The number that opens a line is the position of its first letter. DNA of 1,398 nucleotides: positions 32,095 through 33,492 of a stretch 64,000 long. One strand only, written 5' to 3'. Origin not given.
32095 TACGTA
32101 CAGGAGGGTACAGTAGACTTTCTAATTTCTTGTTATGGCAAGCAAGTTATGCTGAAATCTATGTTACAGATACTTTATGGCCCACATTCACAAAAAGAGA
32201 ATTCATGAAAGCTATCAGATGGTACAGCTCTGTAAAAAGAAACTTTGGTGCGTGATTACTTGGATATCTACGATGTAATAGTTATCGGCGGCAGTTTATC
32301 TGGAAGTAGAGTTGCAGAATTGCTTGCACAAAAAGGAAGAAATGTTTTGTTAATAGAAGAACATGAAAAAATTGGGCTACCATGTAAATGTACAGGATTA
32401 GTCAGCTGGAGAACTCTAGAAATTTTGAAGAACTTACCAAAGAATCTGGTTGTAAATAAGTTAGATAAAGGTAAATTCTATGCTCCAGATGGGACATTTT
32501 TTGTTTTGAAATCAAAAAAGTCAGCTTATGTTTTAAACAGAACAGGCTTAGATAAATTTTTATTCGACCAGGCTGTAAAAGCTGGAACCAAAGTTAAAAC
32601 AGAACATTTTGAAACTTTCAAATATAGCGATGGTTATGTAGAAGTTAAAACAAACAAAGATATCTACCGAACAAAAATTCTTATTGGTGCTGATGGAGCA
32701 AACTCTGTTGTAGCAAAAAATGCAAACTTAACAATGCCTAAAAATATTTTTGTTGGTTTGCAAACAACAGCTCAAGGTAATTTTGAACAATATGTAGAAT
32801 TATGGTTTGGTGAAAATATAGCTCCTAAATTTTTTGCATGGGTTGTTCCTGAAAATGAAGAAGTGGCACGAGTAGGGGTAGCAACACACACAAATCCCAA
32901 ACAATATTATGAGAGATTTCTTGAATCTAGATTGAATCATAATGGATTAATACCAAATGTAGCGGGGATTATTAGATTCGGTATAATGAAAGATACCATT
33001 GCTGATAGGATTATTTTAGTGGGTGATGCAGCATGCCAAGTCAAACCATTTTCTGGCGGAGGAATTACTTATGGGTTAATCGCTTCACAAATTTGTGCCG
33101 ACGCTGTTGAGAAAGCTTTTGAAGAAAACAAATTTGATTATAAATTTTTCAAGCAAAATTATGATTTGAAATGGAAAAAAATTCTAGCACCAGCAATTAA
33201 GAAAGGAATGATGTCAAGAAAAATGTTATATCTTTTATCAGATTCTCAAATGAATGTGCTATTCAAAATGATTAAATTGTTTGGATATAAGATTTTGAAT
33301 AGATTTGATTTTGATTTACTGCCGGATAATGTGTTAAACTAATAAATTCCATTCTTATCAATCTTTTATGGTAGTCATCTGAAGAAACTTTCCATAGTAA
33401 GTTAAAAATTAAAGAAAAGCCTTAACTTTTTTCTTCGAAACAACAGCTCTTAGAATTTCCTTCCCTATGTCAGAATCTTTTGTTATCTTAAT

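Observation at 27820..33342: Candidate S-layer glycoprotein next to a polyprenol-synthesis pair (cis-prenyltransferase + GGR-family reductase)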

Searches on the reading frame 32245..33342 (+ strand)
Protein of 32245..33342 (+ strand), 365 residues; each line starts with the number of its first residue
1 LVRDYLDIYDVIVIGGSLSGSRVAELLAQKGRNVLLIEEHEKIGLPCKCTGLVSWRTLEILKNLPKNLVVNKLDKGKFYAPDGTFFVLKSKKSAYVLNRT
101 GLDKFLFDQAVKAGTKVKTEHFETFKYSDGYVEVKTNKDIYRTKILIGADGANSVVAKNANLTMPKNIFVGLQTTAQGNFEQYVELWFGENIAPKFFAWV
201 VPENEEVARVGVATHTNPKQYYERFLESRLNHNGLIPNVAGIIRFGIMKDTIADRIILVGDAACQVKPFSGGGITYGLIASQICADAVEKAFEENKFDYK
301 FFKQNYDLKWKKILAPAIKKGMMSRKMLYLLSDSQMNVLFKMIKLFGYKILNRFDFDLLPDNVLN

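Call 3: search_protein_families(library=pfam, proteins=[window:32245-33342:+], max_evalue=0.1)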
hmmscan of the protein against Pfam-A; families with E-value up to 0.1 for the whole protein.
window:32245-33342:+ (365 aa): 12 families
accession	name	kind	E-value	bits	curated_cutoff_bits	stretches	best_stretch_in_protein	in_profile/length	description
PF01494.25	FAD_binding_3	-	1.2e-13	51.4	22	1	9-168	2-175/349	FAD binding domain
PF22578.2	GGR_cat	-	1.5e-07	31.7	27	1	181-234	17-76/88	Geranylgeranyl reductase catalytic domain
PF13450.12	NAD_binding_8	-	5.5e-07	30.2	21.9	1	13-48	1-36/68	NAD(P)-binding Rossmann-like domain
PF03486.20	HI0933_like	-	0.0006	19.8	50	1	10-51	2-43/244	HI0933-like protein Rossmann domain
PF12831.13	FAD_oxidored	-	0.00086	19.1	27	1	10-44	1-35/416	FAD dependent oxidoreductase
PF05834.18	Lycopene_cycl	-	0.0018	17.9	23.4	0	10-47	1-40/380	Lycopene cyclase protein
PF01266.30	DAO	-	0.0031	17.5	27.9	1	10-44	1-35/353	FAD dependent oxidoreductase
PF00070.33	Pyr_redox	-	0.007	17.3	22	1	11-44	2-35/82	Pyridine nucleotide-disulphide oxidoreductase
PF13738.12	Pyr_redox_3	-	0.0084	15.8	30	0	10-64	166-221/305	Pyridine nucleotide-disulphide oxidoreductase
PF07992.20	Pyr_redox_2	-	0.0085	16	26.1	1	9-42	1-35/291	Pyridine nucleotide-disulphide oxidoreductase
PF01134.28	GIDA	-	0.022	14.2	22.1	1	10-43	1-35/391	Glucose inhibited division protein A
PF02254.24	TrkA_N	-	0.049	14.4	23.8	0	11-42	1-32/116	TrkA-N domain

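Call 4: search_protein_families(library=ncbifam, proteins=[window:32245-33342:+], max_evalue=0.1)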
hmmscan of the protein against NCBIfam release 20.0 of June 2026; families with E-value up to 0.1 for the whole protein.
window:32245-33342:+ (365 aa): 100 families (the best 25 are shown)
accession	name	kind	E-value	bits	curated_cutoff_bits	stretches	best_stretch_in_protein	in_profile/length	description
TIGR02032.1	GG-red-SF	subfamily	5.9e-59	200.2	158.8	1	9-288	1-297/297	geranylgeranyl reductase family protein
TIGR02023.1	BchP-ChlP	subfamily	8.2e-40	137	343.3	1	9-342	1-348/388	geranylgeranyl diphosphate reductase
NF041160.1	DGGPL_Thplmales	equivalog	2.4e-28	99.2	780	1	9-343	4-364/396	digeranylgeranylglycerophospholipid reductase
NF041080.1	DGGGPL_reductase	equivalog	3.9e-27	95.2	580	1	9-337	2-359/447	digeranylgeranylglycerophospholipid reductase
TIGR02028.1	ChlP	equivalog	5e-23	81.5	505.3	1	11-340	3-356/398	geranylgeranyl reductase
NF008519.0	PRK11445.1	equivalog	1.6e-15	57.2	303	1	7-326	2-335/355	FAD-binding protein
NF041385.1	Dggglyphlred_Halo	equivalog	4.4e-15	55.1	700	2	252-352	277-378/405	digeranylgeranylglycerophospholipid reductase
TIGR01988.1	Ubi-OHases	subfamily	1.2e-14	54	224.65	2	95-165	102-176/387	ubiquinone biosynthesis hydroxylase, UbiH/UbiF/VisC/COQ6 family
NF005788.0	PRK07608.1-3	equivalog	3.6e-13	49.1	478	2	243-293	268-318/388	UbiH/UbiF family hydroxylase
NF007542.0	PRK10157.1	subfamily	4e-12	45.6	610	1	7-166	4-174/428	FAD-dependent oxidoreductase FixC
NF049967.1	QhpG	equivalog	1.2e-11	44.2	240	2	11-167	1-154/423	flavin-dependent monooxygenase QhpG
TIGR01984.1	UbiH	equivalog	5.4e-11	41.9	392.2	2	95-167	100-175/382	2-octaprenyl-6-methoxyphenyl hydroxylase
TIGR01989.1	COQ6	equivalog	9.1e-11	41.3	489.3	2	245-294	324-373/437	ubiquinone biosynthesis monooxygenase COQ6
NF006460.0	PRK08849.1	equivalog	1.2e-10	40.7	598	2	8-41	5-38/386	2-octaprenyl-3-methyl-6-methoxy-1,4-benzoquinol hydroxylase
NF005612.0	PRK07364.1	equivalog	3.7e-10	38.9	487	2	251-294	291-334/415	FAD-dependent hydroxylase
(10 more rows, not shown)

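Call 22: search_solved_structures(query=window:32245-33342:+, max_evalue=0.00001, show_alignments=2)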
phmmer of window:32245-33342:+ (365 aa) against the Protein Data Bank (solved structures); distinct sequences matched with E-value up to 0.00001: 9.
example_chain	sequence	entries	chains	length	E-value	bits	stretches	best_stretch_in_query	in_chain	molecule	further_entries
3oz2_A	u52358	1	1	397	1.3e-27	100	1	6-346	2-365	Digeranylgeranylglycerophospholipid reductase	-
4opl_A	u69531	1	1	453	9.3e-10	41.3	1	9-298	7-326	Conserved Archaeal protein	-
4opt_A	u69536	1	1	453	9.3e-10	41.3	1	9-298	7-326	Conserved Archaeal protein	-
4opi_A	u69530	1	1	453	3.2e-09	39.6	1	9-298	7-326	Conserved Archaeal protein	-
4opu_A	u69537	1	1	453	5.2e-09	38.9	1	9-298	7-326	Conserved Archaeal protein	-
3atq_A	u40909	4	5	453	6.1e-09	38.7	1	9-298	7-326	Conserved Archaeal protein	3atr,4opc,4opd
4opg_A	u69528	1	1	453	6.1e-09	38.6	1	9-298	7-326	Conserved Archaeal protein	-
7koe_C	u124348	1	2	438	1e-06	31.3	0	247-312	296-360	Electron transfer flavoprotein-quinone oxidoreductase FixC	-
5dbj_E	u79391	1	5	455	5.4e-06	29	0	196-303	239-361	FADH2-dependent halogenase PltA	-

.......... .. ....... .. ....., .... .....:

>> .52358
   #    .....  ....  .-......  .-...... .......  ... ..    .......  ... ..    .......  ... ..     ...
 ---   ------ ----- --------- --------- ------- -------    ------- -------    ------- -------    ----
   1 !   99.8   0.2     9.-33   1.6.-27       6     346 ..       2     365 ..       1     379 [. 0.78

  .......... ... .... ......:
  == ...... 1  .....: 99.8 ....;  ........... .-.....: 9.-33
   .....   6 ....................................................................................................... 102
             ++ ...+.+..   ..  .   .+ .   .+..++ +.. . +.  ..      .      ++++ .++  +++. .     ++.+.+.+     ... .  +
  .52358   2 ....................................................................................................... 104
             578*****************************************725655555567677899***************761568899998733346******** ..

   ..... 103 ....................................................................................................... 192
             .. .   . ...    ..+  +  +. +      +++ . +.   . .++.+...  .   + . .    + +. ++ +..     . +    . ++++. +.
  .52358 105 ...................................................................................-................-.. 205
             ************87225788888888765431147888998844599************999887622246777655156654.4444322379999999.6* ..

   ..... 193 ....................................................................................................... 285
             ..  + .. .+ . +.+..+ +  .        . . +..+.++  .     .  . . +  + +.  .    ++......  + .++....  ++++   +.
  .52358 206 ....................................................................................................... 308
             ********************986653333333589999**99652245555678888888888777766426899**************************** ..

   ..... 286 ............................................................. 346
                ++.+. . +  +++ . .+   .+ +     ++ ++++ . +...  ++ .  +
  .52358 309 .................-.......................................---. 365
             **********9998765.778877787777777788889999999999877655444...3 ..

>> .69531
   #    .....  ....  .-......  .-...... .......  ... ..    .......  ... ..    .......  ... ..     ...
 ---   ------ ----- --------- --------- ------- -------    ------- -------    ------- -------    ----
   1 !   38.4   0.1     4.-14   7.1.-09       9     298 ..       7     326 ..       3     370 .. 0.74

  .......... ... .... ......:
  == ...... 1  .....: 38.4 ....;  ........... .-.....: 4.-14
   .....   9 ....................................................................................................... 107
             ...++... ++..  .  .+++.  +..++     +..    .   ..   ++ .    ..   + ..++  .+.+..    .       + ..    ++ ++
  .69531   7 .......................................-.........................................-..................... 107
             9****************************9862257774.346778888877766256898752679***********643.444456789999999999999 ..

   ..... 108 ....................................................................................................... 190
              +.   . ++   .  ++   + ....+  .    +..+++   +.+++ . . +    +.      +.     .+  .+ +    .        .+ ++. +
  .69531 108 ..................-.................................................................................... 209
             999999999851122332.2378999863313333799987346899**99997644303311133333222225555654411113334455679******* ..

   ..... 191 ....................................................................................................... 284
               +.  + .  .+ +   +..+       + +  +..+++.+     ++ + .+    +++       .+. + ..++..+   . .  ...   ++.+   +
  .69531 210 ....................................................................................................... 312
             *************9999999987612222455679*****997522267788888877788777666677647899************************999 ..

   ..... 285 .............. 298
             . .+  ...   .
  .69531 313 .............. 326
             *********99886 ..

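Call 60: find_homologous_proteins(query=window:32260-33342:+, max_evalue=1e-10)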
Query window:32260-33342:+ (360 aa): 432 proteins with E <= 1e-10 among 3478 candidates; the best 120 are listed.
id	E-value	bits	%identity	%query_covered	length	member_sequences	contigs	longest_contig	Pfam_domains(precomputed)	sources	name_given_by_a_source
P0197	1.8e-239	812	100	100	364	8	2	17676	PF22578.3,PF13450.13,PF01494.26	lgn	-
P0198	6.0e-194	662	80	98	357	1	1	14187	PF13450.13,PF01494.26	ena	-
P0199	1.5e-193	661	80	98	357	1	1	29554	PF01266.31,PF13450.13,PF01494.26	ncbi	-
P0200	1.8e-192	657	79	98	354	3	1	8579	PF01266.31,PF22578.3,PF13450.13,PF01494.26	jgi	-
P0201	5.6e-192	656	80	98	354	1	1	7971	PF22578.3,PF01494.26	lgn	-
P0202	6.0e-192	655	80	98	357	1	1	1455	PF01266.31,PF22578.3,PF13450.13,PF01494.26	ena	-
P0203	1.2e-191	654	80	98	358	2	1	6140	PF01266.31,PF13450.13,PF04820.21,PF01494.26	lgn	-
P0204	2.3e-191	654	78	98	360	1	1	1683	PF22578.3,PF13450.13,PF01494.26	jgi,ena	-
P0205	1.1e-190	651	80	98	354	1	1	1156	PF22578.3,PF13450.13,PF04820.21,PF01494.26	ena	-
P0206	2.2e-189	647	78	98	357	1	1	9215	PF22578.3,PF13450.13,PF04820.21,PF01494.26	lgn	-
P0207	3.1e-188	643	78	98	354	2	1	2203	PF01266.31,PF22578.3,PF13450.13,PF01494.26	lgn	-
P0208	9.6e-188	642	77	98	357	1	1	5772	PF22578.3,PF04820.21,PF01494.26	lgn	-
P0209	1.4e-187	641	78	98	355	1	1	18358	PF01266.31,PF22578.3,PF13450.13,PF01494.26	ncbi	-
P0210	5.3e-186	636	78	98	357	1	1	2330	PF22578.3,PF13450.13,PF01494.26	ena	-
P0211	3.7e-182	623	75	98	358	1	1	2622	PF01266.31,PF22578.3,PF13450.13,PF01494.26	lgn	-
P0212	6.9e-182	622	76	98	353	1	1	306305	PF22578.3,PF13450.13,PF01494.26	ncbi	-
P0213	5.5e-180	616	77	95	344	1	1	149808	PF22578.3,PF01494.26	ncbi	-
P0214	3.1e-179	614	74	98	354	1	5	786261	PF22578.3,PF04820.21,PF01494.26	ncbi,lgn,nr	ncbi:MAG: NAD(P)/FAD-dependent oxidoreductase [Candidatus Aenigmarchaeota archaeon]|nr:NAD(P)/FAD-de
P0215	1.0e-178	612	73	98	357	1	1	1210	PF22578.3,PF13450.13,PF04820.21,PF01494.26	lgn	-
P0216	3.5e-177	607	73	98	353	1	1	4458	PF22578.3,PF13450.13,PF04820.21,PF01494.26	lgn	-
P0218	1.5e-172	592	71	98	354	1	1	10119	PF22578.3,PF13450.13,PF04820.21,PF01494.26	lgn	-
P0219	3.0e-167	574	69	98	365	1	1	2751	PF22578.3,PF13450.13,PF01494.26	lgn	-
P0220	2.9e-164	564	66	98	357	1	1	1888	PF22578.3,PF04820.21,PF01494.26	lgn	-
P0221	2.1e-162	558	67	98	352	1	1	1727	PF22578.3,PF13450.13,PF01494.26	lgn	-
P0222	2.5e-162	558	67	98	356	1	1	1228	PF22578.3,PF13450.13,PF04820.21,PF01494.26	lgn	-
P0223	2.4e-160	552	68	98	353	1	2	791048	PF22578.3,PF13450.13,PF04820.21,PF01494.26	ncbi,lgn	-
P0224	3.6e-154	531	65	98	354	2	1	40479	PF22578.3,PF01494.26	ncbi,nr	ncbi:MAG: NAD(P)/FAD-dependent oxidoreductase [Candidatus Aenigmarchaeota archaeon]|nr:NAD(P)/FAD-de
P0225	4.2e-154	531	65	98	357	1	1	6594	PF22578.3,PF01494.26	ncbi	-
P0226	3.7e-148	511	65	98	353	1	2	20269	PF01266.31,PF22578.3,PF13450.13,PF01494.26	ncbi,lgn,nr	ncbi:MAG: NAD(P)/FAD-dependent oxidoreductase [Candidatus Aenigmarchaeota archaeon]|nr:NAD(P)/FAD-de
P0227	8.4e-148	510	67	90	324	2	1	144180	PF22578.3,PF01494.26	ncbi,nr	ncbi:MAG: NAD(P)/FAD-dependent oxidoreductase [Candidatus Aenigmarchaeota archaeon]|nr:NAD(P)/FAD-de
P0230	7.0e-142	491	61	98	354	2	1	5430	PF01266.31,PF22578.3,PF13450.13,PF01494.26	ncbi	-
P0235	5.9e-140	484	62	98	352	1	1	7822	PF01266.31,PF22578.3,PF13450.13,PF01494.26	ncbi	-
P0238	9.3e-126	438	57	98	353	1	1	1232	PF22578.3,PF01494.26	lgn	-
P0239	6.2e-124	432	57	98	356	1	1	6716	PF01266.31,PF22578.3,PF13738.13,PF03486.21,PF01494.26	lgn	-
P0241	3.0e-123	429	57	98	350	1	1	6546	PF22578.3,PF01494.26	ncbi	-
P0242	7.1e-123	428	56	98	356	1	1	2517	PF22578.3,PF03486.21,PF01494.26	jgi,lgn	jgi:geranylgeranyl reductase family protein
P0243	4.1e-122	426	55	98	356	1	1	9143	PF22578.3,PF03486.21,PF01494.26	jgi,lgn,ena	-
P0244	1.5e-121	424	55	98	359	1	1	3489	PF22578.3,PF13450.13,PF01494.26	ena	-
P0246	4.6e-120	419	56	98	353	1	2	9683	PF01266.31,PF22578.3,PF03486.21,PF01494.26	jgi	jgi:geranylgeranyl reductase family protein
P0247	5.4e-120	419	55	98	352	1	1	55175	PF22578.3,PF01494.26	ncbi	-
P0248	1.5e-119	417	55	98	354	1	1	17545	PF22578.3,PF01494.26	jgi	-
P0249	2.2e-119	417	55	98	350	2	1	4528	PF22578.3,PF01494.26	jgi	jgi:geranylgeranyl reductase family protein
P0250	2.4e-119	417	55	98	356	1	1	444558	PF01266.31,PF22578.3,PF01494.26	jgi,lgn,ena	-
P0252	3.2e-119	416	53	98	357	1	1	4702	PF22578.3,PF01494.26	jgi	jgi:geranylgeranyl reductase family protein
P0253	6.3e-119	415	54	98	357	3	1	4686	PF01266.31,PF22578.3,PF01494.26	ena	-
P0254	1.1e-118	415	54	98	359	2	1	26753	PF22578.3,PF01494.26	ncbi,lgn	-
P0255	2.7e-118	413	54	98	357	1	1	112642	PF22578.3,PF01494.26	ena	-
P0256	3.0e-118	413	55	98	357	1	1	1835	PF22578.3,PF01494.26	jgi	-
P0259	6.5e-118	412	55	98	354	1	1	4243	PF01946.24,PF01266.31,PF22578.3,PF13450.13,PF07992.21,PF13738.13,PF03486.21,PF05834.19,PF01494.26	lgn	-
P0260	8.2e-118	412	53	98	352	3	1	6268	PF22578.3,PF01494.26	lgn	-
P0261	1.0e-117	411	53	98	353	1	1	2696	PF22578.3,PF01494.26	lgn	-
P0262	1.4e-117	411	54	98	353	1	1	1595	PF22578.3,PF01494.26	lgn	-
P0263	2.0e-117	410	54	98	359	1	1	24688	PF22578.3,PF03486.21,PF01494.26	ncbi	-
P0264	3.1e-117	410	52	98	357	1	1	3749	PF22578.3,PF01494.26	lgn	-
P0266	8.8e-117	408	53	98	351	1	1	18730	PF01266.31,PF22578.3,PF03486.21,PF01494.26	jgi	jgi:geranylgeranyl reductase family protein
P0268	2.7e-116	407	53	98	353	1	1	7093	PF22578.3,PF01494.26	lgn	-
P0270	4.3e-116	406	53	98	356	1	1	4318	PF22578.3,PF01494.26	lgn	-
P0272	7.2e-116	405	53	98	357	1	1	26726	PF22578.3,PF01494.26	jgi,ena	-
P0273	7.2e-116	405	54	95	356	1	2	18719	PF01266.31,PF22578.3,PF01494.26,PF12831.14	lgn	-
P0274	1.4e-115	404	54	98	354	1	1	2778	PF22578.3,PF03486.21,PF01494.26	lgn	-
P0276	7.5e-115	402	52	98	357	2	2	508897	PF01266.31,PF07992.21,PF03486.21,PF01494.26,PF12831.14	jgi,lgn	jgi:geranylgeranyl reductase family protein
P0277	1.2e-114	401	52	98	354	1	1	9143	PF01266.31,PF22578.3,PF03486.21,PF01494.26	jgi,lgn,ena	-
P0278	1.4e-114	401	53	98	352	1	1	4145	PF22578.3,PF03486.21,PF05834.19,PF01494.26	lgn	-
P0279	2.0e-114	400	53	98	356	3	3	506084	PF22578.3,PF03486.21,PF01494.26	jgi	jgi:geranylgeranyl reductase family protein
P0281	2.5e-114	400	52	98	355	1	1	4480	PF22578.3,PF01494.26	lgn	-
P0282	3.1e-114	400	52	98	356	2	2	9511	PF22578.3,PF01494.26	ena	-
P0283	4.1e-114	399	51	98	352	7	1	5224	PF01266.31,PF22578.3,PF03486.21,PF01494.26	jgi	jgi:geranylgeranyl reductase family protein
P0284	9.0e-114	398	53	98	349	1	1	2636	PF01266.31,PF22578.3,PF07992.21,PF03486.21,PF05834.19,PF01494.26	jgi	jgi:digeranylgeranylglycerophospholipid reductase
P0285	3.9e-113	396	53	98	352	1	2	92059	PF22578.3,PF01494.26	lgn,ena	-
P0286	4.5e-113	396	52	98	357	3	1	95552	PF01266.31,PF22578.3,PF03486.21,PF01494.26,PF12831.14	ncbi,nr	ncbi:MAG: NAD(P)/FAD-dependent oxidoreductase [Candidatus Aenigmarchaeota archaeon]|nr:NAD(P)/FAD-de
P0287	6.3e-113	396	53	98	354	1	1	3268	PF01946.24,PF01266.31,PF22578.3,PF13450.13,PF07992.21,PF13738.13,PF03486.21,PF05834.19,PF01494.26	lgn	-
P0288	1.3e-112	395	52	98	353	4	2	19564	PF22578.3,PF03486.21,PF01494.26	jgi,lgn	jgi:geranylgeranyl reductase family protein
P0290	6.5e-112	392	50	98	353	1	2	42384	PF22578.3,PF01494.26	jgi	jgi:geranylgeranyl reductase family protein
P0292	5.0e-111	389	51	98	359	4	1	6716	PF01266.31,PF22578.3,PF13450.13,PF03486.21,PF01494.26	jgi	jgi:geranylgeranyl reductase family protein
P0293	2.5e-110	387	53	98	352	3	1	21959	PF22578.3,PF01494.26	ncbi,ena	-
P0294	2.9e-110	387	52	98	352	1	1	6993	PF22578.3,PF01494.26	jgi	jgi:digeranylgeranylglycerophospholipid reductase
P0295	1.6e-109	384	51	98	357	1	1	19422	PF22578.3,PF01494.26,PF12831.14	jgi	-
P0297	3.0e-108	380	51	98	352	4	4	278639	PF22578.3,PF01494.26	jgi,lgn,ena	jgi:geranylgeranyl reductase family protein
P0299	6.1e-108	379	51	98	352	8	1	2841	PF01266.31,PF22578.3,PF05834.19,PF01494.26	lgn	-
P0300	1.3e-107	378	50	98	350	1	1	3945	PF22578.3,PF01494.26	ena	-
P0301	2.3e-107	377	52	97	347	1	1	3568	PF22578.3,PF01494.26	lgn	-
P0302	6.1e-107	376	50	98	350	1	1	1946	PF22578.3,PF01494.26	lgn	-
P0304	2.6e-105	370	48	99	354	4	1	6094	PF01266.31,PF22578.3,PF13450.13,PF00890.31,PF07992.21,PF00070.34,PF13738.13,PF03486.21,PF01134.29,PF01494.26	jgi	-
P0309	1.9e-102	361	51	90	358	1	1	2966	PF01266.31,PF22578.3,PF13450.13,PF07992.21,PF03486.21,PF05834.19,PF01494.26,PF12831.14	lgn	-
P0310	2.8e-102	361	50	90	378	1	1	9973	PF01266.31,PF22578.3,PF13450.13,PF07992.21,PF03486.21,PF05834.19,PF01494.26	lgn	-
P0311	7.9e-102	359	49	98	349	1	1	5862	PF22578.3,PF01494.26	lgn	-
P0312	8.3e-102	359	50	98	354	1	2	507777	PF22578.3,PF01494.26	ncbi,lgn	-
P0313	6.6e-101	356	48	98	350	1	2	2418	PF01266.31,PF22578.3,PF05834.19,PF01494.26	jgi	-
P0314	8.9e-101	356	48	98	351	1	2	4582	PF22578.3,PF01494.26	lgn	-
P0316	7.1e-100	353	49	98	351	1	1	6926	PF22578.3,PF01494.26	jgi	-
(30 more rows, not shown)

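Call 61: find_encoding_contigs(protein=P0250, flank=5000, max_places=1)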
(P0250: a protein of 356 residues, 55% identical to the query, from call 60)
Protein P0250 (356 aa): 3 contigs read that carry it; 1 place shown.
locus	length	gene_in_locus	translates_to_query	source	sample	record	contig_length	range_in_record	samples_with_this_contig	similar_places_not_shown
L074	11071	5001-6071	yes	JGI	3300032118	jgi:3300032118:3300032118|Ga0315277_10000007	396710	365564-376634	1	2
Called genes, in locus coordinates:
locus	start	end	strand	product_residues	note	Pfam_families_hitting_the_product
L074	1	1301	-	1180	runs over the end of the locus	-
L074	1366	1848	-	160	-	-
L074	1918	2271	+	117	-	-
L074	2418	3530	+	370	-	PF02073:Peptidase_M29, PF26233:NicX (weak)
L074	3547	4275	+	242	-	PF00557:Peptidase_M24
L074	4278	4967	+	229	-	PF01255:Prenyltransf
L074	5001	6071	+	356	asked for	PF01266:DAO (faint), PF01494:FAD_binding_3, PF22578:GGR_cat (weak)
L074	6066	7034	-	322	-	PF02401:LYTB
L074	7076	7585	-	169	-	PF00293:NUDIX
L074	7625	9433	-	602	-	PF01850:PIN (weak), PF00437:T2SSE, PF13173:AAA_14 (weak), PF00013:KH_1 (weak)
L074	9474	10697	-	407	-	PF13393:tRNA-synt_His, PF00587:tRNA-synt_2b (faint), PF03129:HGTP_anticodon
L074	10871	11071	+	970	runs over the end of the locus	PF00133:tRNA-synt_1, PF09334:tRNA-synt_1g (faint), PF08264:Anticodon_1, PF19302:DUF5915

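Call 62: find_encoding_contigs(protein=P0276, flank=5000, max_places=1)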
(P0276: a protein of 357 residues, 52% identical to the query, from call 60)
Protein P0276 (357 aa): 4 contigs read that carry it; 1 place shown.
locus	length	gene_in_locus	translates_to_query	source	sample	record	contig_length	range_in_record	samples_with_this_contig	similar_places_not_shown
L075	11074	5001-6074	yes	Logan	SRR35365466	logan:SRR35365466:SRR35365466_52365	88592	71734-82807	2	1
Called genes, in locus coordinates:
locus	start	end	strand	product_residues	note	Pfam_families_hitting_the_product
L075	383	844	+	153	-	-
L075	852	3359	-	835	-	PF17900:Peptidase_M1_N, PF01433:Peptidase_M1, PF11838:ERAP1_C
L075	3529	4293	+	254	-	PF00557:Peptidase_M24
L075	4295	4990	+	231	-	PF01255:Prenyltransf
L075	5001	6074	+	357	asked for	PF01266:DAO (faint), PF03486:HI0933_like (faint), PF07992:Pyr_redox_2 (faint), PF12831:FAD_oxidored (weak), PF01494:FAD_binding_3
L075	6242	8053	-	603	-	PF01850:PIN (weak), PF00437:T2SSE (weak), PF00013:KH_1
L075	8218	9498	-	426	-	PF13393:tRNA-synt_His, PF00587:tRNA-synt_2b (weak), PF03129:HGTP_anticodon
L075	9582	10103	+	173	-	PF04307:YdjM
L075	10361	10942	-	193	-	PF13489:Methyltransf_23, PF13847:Methyltransf_31 (faint), PF08241:Methyltransf_11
